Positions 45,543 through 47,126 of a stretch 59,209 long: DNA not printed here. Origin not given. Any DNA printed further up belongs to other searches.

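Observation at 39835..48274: LysR-controlled cluster that looks like oxalate to oxalyl-CoA to glyoxylate to C3, with non-canonical final steps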

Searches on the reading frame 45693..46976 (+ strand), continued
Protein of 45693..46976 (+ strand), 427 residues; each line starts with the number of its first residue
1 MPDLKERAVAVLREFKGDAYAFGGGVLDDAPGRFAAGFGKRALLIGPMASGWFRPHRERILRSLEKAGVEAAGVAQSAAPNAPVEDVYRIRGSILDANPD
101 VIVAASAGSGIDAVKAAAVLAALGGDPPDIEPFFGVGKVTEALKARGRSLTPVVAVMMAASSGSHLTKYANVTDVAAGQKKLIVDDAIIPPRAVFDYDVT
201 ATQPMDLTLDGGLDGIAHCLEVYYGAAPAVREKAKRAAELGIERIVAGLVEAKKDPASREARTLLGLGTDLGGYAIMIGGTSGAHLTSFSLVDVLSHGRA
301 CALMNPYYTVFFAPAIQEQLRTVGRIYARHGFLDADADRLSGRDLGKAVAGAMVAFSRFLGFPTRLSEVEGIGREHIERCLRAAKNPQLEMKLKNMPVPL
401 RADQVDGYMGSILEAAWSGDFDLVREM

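Call 20: find_related_loci(query=A1, collection=genome_contigs, flank=10000)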
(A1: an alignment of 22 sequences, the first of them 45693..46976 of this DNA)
Query A1 (427 aa) in genome_contigs; peptide patterns used: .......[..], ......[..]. (x = any residue, [..] = any of these).
599 stretches matched a pattern (row limit reached: there are more); 550 encode a relative of the query (tblastn E <= 1e-3); the best 80 are kept; 80 distinct loci.
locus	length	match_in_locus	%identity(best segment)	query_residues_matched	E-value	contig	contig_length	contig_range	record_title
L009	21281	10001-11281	77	1-427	0e+0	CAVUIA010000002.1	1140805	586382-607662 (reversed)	MAG: uncultured bacterium isolate MFD04716.bin.1.102 genome assembly, contig: contig_14434, whole genome shotgun sequenc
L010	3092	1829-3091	75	1-421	0e+0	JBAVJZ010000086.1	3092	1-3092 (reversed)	MAG: Candidatus Deferrimicrobiaceae bacterium isolate MFD05464_ilm_asm_bin18 k127_100963, whole genome shotgun sequence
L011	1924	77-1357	73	1-427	0e+0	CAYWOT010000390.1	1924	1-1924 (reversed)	MAG TPA_asm: uncultured bacterium isolate binchicken_co129_807 genome assembly, contig: NODE_271618_length_1924_cov_4.14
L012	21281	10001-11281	74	1-427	0e+0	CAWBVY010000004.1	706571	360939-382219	MAG: Candidatus Deferrimicrobiaceae bacterium isolate MFD09779.bin.1.221 genome assembly, contig: contig_14573, whole ge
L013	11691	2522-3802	74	1-427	0e+0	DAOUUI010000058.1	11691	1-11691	MAG TPA_asm: Deltaproteobacteria bacterium isolate CSMAG_819 CSMAG_819_k141_215289_length_11691_cov_10.9906, whole genom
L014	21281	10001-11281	66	1-427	0e+0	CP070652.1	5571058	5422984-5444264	MAG: Deltaproteobacteria bacterium isolate bin85 chromosome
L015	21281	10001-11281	68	1-427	0e+0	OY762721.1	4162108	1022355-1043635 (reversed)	MAG: Desulfatiglandales bacterium isolate 7b555824-8626-4373-9f6d-e46e1e23d1ce genome assembly, chromosome: 1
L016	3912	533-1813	66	1-427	0e+0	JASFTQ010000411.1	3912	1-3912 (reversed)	MAG: Desulfobacterales bacterium isolate D1103U20metaG_sub_Bin_132 D1103U20metaG_FD_scaffold_10497_c1, whole genome shot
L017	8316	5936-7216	72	1-427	0e+0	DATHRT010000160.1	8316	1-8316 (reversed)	MAG TPA_asm: Candidatus Limnocylindria bacterium isolate SMAG_U16032 k141_192857, whole genome shotgun sequence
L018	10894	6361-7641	67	1-427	0e+0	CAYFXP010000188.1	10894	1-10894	MAG TPA_asm: uncultured Syntrophobacterales bacterium isolate ERP108616_co1_46 genome assembly, contig: k119_1765659, wh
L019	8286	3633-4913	68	1-427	0e+0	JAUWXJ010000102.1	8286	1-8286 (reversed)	MAG: Desulfobacterales bacterium isolate CSMAG_2681 CSMAG_2681_k141_2472171_length_8286_cov_11.8244, whole genome shotgu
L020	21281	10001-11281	69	1-427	0e+0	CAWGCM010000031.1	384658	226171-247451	MAG: uncultured delta proteobacterium isolate MFD03804.bin.2.142 genome assembly, contig: contig_7166, whole genome shot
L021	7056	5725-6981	68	1-419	0e+0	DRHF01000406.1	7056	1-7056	MAG TPA_asm: Desulfobacterales bacterium isolate HyVt-363 HyVt-363_k145_824062, whole genome shotgun sequence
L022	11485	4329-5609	69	1-427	0e+0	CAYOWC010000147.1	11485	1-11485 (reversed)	MAG TPA_asm: uncultured Desulfobacteraceae bacterium isolate binchicken_co47_163 genome assembly, contig: NODE_4250_leng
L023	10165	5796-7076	66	1-427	0e+0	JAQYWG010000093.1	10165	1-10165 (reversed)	MAG: Thermodesulfobacteriota bacterium isolate Hel238_bin70strict NODE_93_length_10165_cov_7.138085, whole genome shotgu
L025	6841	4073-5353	70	1-427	0e+0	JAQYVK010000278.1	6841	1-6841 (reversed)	MAG: Desulfatiglandales bacterium isolate SG_15_bin78 SG_15_bin.78.orig_15_c_000000323676, whole genome shotgun sequence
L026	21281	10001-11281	67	1-427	0e+0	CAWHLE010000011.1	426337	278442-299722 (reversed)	MAG: uncultured delta proteobacterium isolate MFD02416.bin.2.187 genome assembly, contig: contig_2573, whole genome shot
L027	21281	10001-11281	67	1-427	0e+0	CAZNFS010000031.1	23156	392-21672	MAG TPA_asm: uncultured Desulfobacteraceae bacterium isolate SRP200020_co3_340 genome assembly, contig: NODE_3079_length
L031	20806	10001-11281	67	1-427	0e+0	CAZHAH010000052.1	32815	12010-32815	MAG TPA_asm: uncultured Desulfobacteraceae bacterium isolate SRP167671_co2_229 genome assembly, contig: NODE_1770_length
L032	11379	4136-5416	66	1-427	0e+0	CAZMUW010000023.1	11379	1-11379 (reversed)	MAG TPA_asm: uncultured Desulfobacteraceae bacterium isolate binchicken_co223_84 genome assembly, contig: NODE_641_lengt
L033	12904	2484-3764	66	1-427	0e+0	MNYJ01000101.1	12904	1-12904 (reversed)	MAG: Desulfobacteraceae bacterium CG2_30_51_40 cg2_3.0_scaffold_4776_c, whole genome shotgun sequence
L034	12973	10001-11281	69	1-427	0e+0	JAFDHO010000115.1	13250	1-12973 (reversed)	MAG: Deltaproteobacteria bacterium isolate Meg22_1214_Bin_272 Meg22_1214_Bin_272_scaffold_16784, whole genome shotgun se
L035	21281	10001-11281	67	1-427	0e+0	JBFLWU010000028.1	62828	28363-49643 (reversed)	MAG: Thermodesulfobacteriota bacterium isolate MAG040 MAG040_28, whole genome shotgun sequence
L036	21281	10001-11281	67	1-427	0e+0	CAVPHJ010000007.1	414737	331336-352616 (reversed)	MAG: uncultured delta proteobacterium isolate MFD09964.bin.2.155 genome assembly, contig: contig_27139, whole genome sho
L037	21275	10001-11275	66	3-427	0e+0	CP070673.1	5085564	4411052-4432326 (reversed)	MAG: Deltaproteobacteria bacterium isolate bin73 chromosome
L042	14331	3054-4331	65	1-427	4e-178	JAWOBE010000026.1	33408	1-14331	MAG: Desulfatiglandaceae bacterium isolate BLK3-3.bin.107 k191_1773094, whole genome shotgun sequence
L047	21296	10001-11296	62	1-427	7e-178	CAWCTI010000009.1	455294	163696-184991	MAG: uncultured delta proteobacterium isolate MFD01476.bin.2.13 genome assembly, contig: contig_21710, whole genome shot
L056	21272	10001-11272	62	4-427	4e-165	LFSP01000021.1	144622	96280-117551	MAG: Clostridia bacterium DTU025 scaffold8149, whole genome shotgun sequence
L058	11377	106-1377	61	4-427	2e-162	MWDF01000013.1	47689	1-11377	MAG: Firmicutes bacterium ADurb.Bin153 BWY00_contig000013, whole genome shotgun sequence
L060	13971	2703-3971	60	6-427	4e-161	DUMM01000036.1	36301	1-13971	MAG TPA_asm: Bacillota bacterium isolate AS04akNAM_60 16601_AS04, whole genome shotgun sequence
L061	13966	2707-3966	59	1-421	5e-161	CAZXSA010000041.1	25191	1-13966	MAG TPA_asm: uncultured Planctomycetales bacterium isolate SRP278314_co1_167 genome assembly, contig: NODE_2468_length_2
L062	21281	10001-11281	60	1-427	6e-161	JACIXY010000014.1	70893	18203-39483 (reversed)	MAG: Bacillota bacterium isolate MAG-64 Firmicutes_O3_bin27_Scaffold_14, whole genome shotgun sequence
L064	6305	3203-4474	58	3-427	3e-161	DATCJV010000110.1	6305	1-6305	MAG TPA_asm: Bacillota bacterium isolate SMAG_U7079 k141_180824, whole genome shotgun sequence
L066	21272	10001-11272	59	4-427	9e-160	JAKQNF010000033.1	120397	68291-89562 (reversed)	MAG: Bacillota bacterium isolate USDV_metabat.107 k141_731627, whole genome shotgun sequence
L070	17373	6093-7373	59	1-427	4e-159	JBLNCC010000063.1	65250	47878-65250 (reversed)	MAG: Betaproteobacteria bacterium isolate MAG135 PRJNA950955_bin41_renamed_62, whole genome shotgun sequence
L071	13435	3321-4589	56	1-424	8e-159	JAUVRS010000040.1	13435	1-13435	MAG: Desulfobacteraceae bacterium isolate CSMAG_720 CSMAG_720_k127_7465553_length_13435_cov_334.2934, whole genome shotg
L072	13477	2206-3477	60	4-427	9e-159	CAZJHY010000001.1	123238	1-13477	MAG TPA_asm: uncultured Clostridia bacterium isolate binchicken_co22_4 genome assembly, contig: NODE_141_length_123238_c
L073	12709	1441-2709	59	5-427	2e-158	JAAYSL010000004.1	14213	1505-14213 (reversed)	MAG: Bacillota bacterium isolate AS23ysBPME_338 1739_AS23, whole genome shotgun sequence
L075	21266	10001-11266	59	6-427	3e-157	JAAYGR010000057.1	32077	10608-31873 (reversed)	MAG: Bacillota bacterium isolate AS09scLD_252 37381_AS09, whole genome shotgun sequence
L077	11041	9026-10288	56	3-424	4e-157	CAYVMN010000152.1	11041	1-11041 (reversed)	MAG TPA_asm: uncultured Desulfobacteraceae bacterium isolate SRP323688_co1_238 genome assembly, contig: NODE_8951_length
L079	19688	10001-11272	59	3-427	3e-157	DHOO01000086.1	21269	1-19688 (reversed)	MAG TPA_asm: Firmicutes bacterium UBA5388 UBA5388_contig_9995, whole genome shotgun sequence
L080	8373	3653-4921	58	5-427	1e-156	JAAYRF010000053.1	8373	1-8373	MAG: Bacillota bacterium isolate AS23ysBPME_168 27841_AS23, whole genome shotgun sequence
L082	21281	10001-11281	59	1-427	7e-157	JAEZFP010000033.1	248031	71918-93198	MAG: Bacillota bacterium isolate OH_CBrB_56 k127_1609164, whole genome shotgun sequence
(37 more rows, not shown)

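Call 25: search_protein_families(library=pfam, proteins=[L027:12810-14243:+, L015:8649-9794:+, L072:7892-8653:+, L036:7373-8152:+, L034:5353-6300:-, L058:2526-3470:+, L075:11602-13245:+, L070:12626-13543:+, L042:12224-12979:+, L022:1266-2243:+], max_evalue=0.00001)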
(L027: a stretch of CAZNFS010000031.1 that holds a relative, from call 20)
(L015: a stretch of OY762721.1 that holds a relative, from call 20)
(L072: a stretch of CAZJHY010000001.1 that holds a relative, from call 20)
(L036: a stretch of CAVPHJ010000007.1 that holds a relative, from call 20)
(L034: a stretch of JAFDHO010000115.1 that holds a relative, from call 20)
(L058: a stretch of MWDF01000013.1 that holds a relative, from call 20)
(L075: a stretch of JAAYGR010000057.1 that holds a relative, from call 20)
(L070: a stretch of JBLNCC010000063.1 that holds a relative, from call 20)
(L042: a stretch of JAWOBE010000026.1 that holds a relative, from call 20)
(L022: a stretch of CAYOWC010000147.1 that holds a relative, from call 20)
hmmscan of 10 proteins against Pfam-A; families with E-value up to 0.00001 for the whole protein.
L027:12810-14243:+ (477 aa): 2 families
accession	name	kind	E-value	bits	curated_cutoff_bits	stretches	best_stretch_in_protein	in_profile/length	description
PF01565.28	FAD_binding_4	-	1.2e-28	99.9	26.4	2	35-118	1-83/139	FAD binding domain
PF02913.24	FAD-oxidase_C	-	1.3e-16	61.5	21.2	1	236-429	2-204/248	FAD linked oxidases, C-terminal domain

L015:8649-9794:+ (381 aa): 7 families
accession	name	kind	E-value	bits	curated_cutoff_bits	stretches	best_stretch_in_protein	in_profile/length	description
PF02754.22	CCG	-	3e-33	114.2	20.6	2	269-356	1-84/85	Cysteine-rich domain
PF13183.11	Fer4_8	-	7.2e-13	49.3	27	1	13-79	1-65/68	4Fe-4S dicluster domain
PF12838.12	Fer4_7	-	1.8e-08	35.2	27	1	16-80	1-50/52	4Fe-4S dicluster domain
PF13534.11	Fer4_17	-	4.7e-08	33.9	22.2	1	16-81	1-59/61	4Fe-4S dicluster domain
PF13484.11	Fer4_16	-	1.8e-06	29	30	1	16-78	1-63/66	4Fe-4S double cluster binding domain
PF13187.11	Fer4_9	-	3e-06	27.6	27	1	16-79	1-48/52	4Fe-4S dicluster domain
PF25160.1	LdpA_Fe-S-bd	-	9.9e-06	25.7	27.6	0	15-34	26-45/49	LdpA Fe-S cluster-binding domain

L072:7892-8653:+ (253 aa): 4 families
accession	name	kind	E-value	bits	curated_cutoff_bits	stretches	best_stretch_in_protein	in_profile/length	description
PF00005.33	ABC_tran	-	1.3e-32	113.7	25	1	20-180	2-137/137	ABC transporter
PF12399.14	BCA_ABC_TP_C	-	1.8e-10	40.6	25.5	1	230-252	3-25/27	Branched-chain amino acid ATP-binding cassette transporter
PF13304.12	AAA_21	-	2e-09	38.4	27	0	31-50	1-20/304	AAA domain, putative AbiEii toxin, Type IV TA system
PF13476.12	AAA_23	-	8.4e-06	27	27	0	30-53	20-43/201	AAA domain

L036:7373-8152:+ (259 aa): 4 families
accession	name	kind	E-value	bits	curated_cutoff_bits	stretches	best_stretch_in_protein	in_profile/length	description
PF01614.24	IclR_C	-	8.8e-48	162.6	24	1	82-252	5-174/174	Bacterial transcriptional regulator IclR C-terminal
PF09339.16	HTH_IclR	-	3.6e-14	52.7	22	1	12-62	1-52/52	IclR helix-turn-helix domain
PF13412.12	HTH_24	-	3e-06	27.1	21.9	1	15-59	4-48/48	Winged helix-turn-helix DNA-binding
PF12802.13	MarR_2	-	3.1e-06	27.7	27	1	18-60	9-52/61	MarR family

L034:5353-6300:- (315 aa): 3 families
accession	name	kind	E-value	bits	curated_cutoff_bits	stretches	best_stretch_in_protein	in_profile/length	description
PF03446.21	NAD_binding_2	-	4.9e-52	176.6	21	1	25-184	1-161/161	NAD binding domain of 6-phosphogluconate dehydrogenase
PF14833.11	NAD_binding_11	-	6.1e-38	130.2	30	1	187-304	1-119/122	NAD-binding of NADP-dependent 3-hydroxyisobutyrate dehydrogenase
PF03807.23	F420_oxidored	-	1.4e-08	35.7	21.6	1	25-97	1-76/94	NADP oxidoreductase coenzyme F420-dependent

L058:2526-3470:+ (314 aa): 1 family
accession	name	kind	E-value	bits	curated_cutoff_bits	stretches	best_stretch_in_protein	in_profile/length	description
PF02653.21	BPD_transp_2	-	1.5e-35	123.1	26.8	1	49-298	26-269/269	Branched-chain amino acid transport system / permease component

L075:11602-13245:+ (547 aa): 3 families
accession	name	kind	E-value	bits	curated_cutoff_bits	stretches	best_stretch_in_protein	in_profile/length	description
PF00990.26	GGDEF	-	2.2e-39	135.3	23.8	1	189-344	3-161/161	Diguanylate cyclase, GGDEF domain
PF13487.12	HD_5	-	8.1e-33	114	27.2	1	374-535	6-170/170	HD domain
PF01966.28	HD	-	3e-12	47.3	22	1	392-504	11-116/116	HD domain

L070:12626-13543:+ (305 aa): 1 family
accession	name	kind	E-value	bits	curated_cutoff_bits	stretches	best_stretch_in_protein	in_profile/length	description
PF00528.27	BPD_transp_1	-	1.8e-16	60.9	26.4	1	100-298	5-180/184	Binding-protein-dependent transport system inner membrane component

L042:12224-12979:+ (251 aa): 2 families
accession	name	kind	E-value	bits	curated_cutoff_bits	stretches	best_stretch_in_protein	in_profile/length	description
PF07729.17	FCD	-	2.8e-23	83.1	24.3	1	102-223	1-124/125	FCD domain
PF00392.27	GntR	-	3.1e-18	65.6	27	1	15-77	2-64/64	Bacterial regulatory proteins, gntR family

L022:1266-2243:+ (325 aa): 3 families
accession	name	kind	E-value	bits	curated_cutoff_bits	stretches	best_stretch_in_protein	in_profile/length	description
PF02629.25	CoA_binding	-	6.6e-24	84.9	22.3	1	41-133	1-96/97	CoA binding domain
PF00549.24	Ligase_CoA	-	2e-16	60.7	24.5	1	186-306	1-127/128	CoA-ligase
PF13607.11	Succ_CoA_lig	-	6.1e-09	36.2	27.4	1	180-311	1-127/138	Succinyl-CoA ligase like flavodoxin domain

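Call 26: search_protein_families(library=pfam, proteins=[L070:13578-14432:+, L032:3020-3988:-, L037:18252-19013:-, L079:8986-9951:+, L035:17000-18748:+, L015:2209-3465:+, L073:7936-8994:+, L020:8819-9718:-, L047:11307-12155:+, L066:4444-5586:+], max_evalue=0.00001)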
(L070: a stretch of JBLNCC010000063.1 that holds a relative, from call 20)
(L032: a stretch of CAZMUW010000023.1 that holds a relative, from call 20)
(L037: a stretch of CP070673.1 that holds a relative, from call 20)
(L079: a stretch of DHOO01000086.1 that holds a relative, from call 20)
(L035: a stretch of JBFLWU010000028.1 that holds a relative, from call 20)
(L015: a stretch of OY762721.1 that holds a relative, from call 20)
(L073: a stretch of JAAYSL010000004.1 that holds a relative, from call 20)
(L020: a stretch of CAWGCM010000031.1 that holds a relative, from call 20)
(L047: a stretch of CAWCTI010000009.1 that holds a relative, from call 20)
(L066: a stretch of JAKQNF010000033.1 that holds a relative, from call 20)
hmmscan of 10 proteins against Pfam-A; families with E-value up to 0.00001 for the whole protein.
L070:13578-14432:+ (284 aa): 1 family
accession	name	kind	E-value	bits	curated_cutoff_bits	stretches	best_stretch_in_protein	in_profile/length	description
PF00528.27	BPD_transp_1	-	3.7e-17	63.1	26.4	1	101-276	9-182/184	Binding-protein-dependent transport system inner membrane component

L032:3020-3988:- (322 aa): 1 family
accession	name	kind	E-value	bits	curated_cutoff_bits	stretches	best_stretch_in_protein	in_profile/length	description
PF00701.28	DHDPS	-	7.5e-83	278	22.1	1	30-314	3-286/289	Dihydrodipicolinate synthetase family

L037:18252-19013:- (253 aa): 3 families
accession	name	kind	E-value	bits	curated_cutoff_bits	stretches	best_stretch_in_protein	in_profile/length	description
PF13561.12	adh_short_C2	-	5.2e-60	203.4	27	1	15-249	6-234/236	Enoyl-(Acyl carrier protein) reductase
PF00106.31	adh_short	-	3.8e-57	193.4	26.6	1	6-203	1-189/195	short chain dehydrogenase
PF08659.16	KR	-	6.7e-16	59.2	22.6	1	8-145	3-139/180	KR domain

L079:8986-9951:+ (321 aa): 2 families
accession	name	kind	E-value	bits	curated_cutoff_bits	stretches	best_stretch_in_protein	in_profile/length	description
PF02779.29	Transket_pyr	-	4e-41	141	27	1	11-174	3-172/174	Transketolase, pyrimidine binding domain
PF02780.25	Transketolase_C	-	6.3e-27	94.4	25.9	1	187-307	1-124/124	Transketolase, C-terminal domain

L035:17000-18748:+ (582 aa): 6 families
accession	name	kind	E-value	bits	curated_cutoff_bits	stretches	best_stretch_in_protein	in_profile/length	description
PF14522.11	Cytochrome_C7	-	1.8e-11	44.1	24.8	0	37-114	3-67/67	Cytochrome c7 and related cytochrome c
PF14537.11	Cytochrom_c3_2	-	3.2e-09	37.6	25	0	95-166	13-78/79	Cytochrome c3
PF02085.21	Cytochrom_CIII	-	7.1e-08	33.2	22.9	0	189-250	23-88/101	Class III cytochrome C family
PF02665.19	Nitrate_red_gam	-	1.8e-07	31.4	22.9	1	422-572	63-210/217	Nitrate reductase gamma subunit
PF09699.15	Paired_CXXCH_1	-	4e-06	26.8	20.6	0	75-116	5-39/41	Doubled CXXCH motif (Paired_CXXCH_1)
PF22113.1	Mtrc-MtrF_II-IV_dom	-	7.1e-06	26.1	30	0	74-207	4-167/176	Outer membrane cytochrome MtrC/MtrF-like, domains II/IV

L015:2209-3465:+ (418 aa): 6 families
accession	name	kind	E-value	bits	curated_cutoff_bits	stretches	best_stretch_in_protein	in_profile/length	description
PF08442.15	ATP-grasp_2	-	1e-53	182.4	29.5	1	4-194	2-201/202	ATP-grasp domain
PF13549.11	ATP-grasp_5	-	8.1e-18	65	27.6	1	5-210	11-221/221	ATP-grasp domain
PF24948.1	Citrate_synth_N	-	3.5e-17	63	83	1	40-217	51-227/232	ATP-citrate synthase ATP-grasp domain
PF01071.24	GARS_A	-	1.4e-08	35.3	27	1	10-96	7-90/194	Phosphoribosylglycinamide synthetase, ATP-grasp (A) domain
PF02786.22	CPSase_L_D2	-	5.4e-08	33.1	19.8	1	10-106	6-100/211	Carbamoyl-phosphate synthase L chain, ATP binding domain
PF02222.28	ATP-grasp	-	1.3e-06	28.7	27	1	12-102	2-83/179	ATP-grasp domain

L073:7936-8994:+ (352 aa): 4 families
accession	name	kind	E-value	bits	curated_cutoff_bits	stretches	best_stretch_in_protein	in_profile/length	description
PF13377.12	Peripla_BP_3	-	1.1e-34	120.4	26.5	1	173-338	1-167/167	Periplasmic binding protein-like domain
PF00356.27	LacI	-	9.5e-18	64.2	27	1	11-55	1-45/46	Bacterial regulatory proteins, lacI family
PF00532.27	Peripla_BP_1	-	1.2e-15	58.2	22.2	1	117-317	55-262/281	Periplasmic binding proteins and sugar binding domain of LacI family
PF13407.12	Peripla_BP_4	-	2.5e-12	47.3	35.1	1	121-280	57-222/258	Periplasmic binding protein domain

L020:8819-9718:- (299 aa): 2 families
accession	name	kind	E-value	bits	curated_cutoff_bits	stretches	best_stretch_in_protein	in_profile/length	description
PF07702.18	UTRA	-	3.4e-35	121.3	23.8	1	128-265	3-141/141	UTRA domain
PF00392.27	GntR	-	5.5e-19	68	27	1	40-102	2-64/64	Bacterial regulatory proteins, gntR family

L047:11307-12155:+ (282 aa): 2 families
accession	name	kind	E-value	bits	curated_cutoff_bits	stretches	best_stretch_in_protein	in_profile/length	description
PF07728.20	AAA_5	-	6e-22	78.6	22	1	28-166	1-139/139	AAA domain (dynein-related subfamily)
PF07726.17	AAA_3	-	1.4e-11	44.9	27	1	29-167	2-130/131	ATPase family associated with various cellular activities (AAA)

L066:4444-5586:+ (380 aa): 3 families
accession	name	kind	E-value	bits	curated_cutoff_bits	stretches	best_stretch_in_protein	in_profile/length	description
PF13458.12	Peripla_BP_6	-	1.3e-64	219.5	31.7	1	29-367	1-339/343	Periplasmic binding protein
PF01094.35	ANF_receptor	-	5.8e-26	91.8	25.4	1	53-367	6-351/353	Receptor family ligand binding region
PF13433.12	Peripla_BP_5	-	6.8e-21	75.2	27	1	30-366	1-336/363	Periplasmic binding protein domain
